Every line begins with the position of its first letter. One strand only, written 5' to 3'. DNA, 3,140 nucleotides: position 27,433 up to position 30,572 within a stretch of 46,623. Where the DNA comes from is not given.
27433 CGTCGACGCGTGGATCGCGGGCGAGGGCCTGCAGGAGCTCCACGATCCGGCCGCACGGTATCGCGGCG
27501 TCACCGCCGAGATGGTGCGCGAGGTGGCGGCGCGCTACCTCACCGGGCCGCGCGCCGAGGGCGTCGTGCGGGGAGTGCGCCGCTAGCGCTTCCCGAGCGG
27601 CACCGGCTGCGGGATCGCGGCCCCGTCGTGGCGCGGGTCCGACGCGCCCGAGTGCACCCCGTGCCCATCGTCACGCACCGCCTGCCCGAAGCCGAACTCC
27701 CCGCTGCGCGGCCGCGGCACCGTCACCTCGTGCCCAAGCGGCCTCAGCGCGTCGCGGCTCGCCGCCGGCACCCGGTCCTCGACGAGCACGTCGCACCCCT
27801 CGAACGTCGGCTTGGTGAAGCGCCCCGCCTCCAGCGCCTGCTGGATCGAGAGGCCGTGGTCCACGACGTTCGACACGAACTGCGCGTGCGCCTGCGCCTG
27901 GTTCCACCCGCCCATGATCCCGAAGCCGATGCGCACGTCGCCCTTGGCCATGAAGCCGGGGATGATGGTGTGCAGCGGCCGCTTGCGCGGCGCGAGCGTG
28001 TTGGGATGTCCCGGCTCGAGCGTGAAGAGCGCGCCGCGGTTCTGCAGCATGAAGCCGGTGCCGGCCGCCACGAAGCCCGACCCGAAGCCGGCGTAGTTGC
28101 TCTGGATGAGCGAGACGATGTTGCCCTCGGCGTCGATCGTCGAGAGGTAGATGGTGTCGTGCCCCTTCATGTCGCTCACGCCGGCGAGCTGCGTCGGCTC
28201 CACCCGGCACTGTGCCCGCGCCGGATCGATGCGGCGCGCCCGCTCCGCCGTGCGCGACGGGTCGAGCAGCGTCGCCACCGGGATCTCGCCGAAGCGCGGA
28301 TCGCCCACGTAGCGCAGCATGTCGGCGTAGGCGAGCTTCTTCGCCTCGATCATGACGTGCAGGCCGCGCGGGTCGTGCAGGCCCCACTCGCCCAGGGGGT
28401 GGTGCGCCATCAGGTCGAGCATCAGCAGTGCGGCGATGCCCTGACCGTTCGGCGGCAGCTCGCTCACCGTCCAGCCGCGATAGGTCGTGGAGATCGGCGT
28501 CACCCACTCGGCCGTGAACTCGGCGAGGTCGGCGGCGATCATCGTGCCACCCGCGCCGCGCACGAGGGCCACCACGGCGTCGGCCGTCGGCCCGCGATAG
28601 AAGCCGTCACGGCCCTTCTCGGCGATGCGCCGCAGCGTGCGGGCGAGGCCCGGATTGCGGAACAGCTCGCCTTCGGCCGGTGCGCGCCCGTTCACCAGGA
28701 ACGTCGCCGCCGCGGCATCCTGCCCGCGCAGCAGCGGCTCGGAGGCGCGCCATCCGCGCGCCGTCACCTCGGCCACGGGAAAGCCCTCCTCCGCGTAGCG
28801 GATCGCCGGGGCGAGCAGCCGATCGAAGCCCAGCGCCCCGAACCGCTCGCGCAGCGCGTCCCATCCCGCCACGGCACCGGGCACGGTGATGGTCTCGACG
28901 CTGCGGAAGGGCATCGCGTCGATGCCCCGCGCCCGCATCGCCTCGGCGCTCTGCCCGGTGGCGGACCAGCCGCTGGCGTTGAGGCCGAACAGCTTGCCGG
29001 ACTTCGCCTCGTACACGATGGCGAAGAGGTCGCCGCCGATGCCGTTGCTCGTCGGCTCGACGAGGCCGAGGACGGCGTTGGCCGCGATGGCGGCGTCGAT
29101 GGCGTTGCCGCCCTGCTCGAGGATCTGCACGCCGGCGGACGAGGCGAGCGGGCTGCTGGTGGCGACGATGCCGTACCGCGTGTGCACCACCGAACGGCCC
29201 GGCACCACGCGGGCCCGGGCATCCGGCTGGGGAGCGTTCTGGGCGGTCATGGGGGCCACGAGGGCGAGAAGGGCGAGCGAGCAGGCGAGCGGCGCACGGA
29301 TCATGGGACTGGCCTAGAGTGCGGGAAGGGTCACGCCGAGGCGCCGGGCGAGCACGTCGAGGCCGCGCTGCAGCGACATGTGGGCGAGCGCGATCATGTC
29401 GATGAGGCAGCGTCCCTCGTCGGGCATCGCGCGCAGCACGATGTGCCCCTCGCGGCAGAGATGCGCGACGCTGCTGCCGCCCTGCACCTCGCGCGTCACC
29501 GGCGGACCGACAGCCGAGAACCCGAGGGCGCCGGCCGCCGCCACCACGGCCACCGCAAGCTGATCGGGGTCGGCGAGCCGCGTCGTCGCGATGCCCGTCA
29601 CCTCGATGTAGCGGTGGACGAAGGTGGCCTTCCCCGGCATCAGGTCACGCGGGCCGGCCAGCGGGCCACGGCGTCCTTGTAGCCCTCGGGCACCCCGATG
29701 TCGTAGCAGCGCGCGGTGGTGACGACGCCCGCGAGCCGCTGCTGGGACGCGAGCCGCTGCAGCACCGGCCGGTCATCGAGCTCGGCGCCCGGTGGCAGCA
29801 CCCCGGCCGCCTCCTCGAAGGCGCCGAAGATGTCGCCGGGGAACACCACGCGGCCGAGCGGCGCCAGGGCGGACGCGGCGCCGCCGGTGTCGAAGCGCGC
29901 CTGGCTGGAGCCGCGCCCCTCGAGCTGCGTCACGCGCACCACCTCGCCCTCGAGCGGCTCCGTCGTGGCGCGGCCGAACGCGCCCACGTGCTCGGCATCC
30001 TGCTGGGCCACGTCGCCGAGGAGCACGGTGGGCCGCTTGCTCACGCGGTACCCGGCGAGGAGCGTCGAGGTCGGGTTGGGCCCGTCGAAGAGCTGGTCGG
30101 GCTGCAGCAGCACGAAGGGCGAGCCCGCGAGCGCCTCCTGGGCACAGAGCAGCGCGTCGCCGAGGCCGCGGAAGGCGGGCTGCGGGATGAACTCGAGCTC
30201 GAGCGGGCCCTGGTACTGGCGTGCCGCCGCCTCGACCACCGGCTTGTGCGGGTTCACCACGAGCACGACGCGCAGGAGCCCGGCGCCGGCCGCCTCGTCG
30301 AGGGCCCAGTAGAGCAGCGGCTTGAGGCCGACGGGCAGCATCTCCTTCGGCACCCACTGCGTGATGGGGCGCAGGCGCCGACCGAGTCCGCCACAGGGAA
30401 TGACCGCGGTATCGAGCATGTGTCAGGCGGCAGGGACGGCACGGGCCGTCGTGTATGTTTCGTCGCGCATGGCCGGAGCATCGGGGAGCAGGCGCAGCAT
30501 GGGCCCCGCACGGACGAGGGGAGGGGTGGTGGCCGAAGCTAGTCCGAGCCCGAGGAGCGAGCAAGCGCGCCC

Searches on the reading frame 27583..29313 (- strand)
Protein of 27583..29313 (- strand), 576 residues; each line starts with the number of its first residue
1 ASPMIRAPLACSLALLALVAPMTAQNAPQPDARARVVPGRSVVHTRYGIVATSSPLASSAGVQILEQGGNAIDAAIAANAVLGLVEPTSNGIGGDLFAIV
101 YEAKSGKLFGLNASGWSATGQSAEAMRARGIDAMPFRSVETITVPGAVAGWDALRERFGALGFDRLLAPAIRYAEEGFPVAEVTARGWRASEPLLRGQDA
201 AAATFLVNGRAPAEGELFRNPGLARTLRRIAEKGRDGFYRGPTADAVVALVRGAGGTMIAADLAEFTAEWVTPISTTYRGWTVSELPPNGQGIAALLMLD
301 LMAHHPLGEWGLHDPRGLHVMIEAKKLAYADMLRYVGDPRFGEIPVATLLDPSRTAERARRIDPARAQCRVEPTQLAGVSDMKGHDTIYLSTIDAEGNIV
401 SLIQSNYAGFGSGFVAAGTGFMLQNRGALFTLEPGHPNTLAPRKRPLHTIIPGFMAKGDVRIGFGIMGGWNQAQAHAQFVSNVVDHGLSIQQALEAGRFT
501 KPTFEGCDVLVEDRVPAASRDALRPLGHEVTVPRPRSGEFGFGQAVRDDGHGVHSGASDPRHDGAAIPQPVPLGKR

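Call 31: search_protein_families(library=pfam, proteins=[window:27583-29313:-], max_evalue=0.0001)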
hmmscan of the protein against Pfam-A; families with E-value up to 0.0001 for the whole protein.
window:27583-29313:- (576 aa): 1 family
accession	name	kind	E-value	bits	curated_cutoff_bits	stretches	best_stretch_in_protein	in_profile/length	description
PF01019.26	G_glu_transpept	-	9.9e-141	470.5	27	1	63-564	2-512/512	Gamma-glutamyltranspeptidase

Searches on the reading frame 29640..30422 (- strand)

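Call 31: search_protein_families(library=pfam, proteins=[window:29640-30422:-], max_evalue=0.0001)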
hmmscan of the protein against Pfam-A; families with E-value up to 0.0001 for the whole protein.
window:29640-30422:- (260 aa): 2 families
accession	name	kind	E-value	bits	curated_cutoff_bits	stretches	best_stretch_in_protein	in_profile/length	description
PF00483.29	NTP_transferase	-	4.6e-13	49.8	21.2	1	6-155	2-152/245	Nucleotidyl transferase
PF12804.13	NTP_transf_3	-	7.9e-10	39.6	27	1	6-136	1-122/160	MobA-like NTP transferase domain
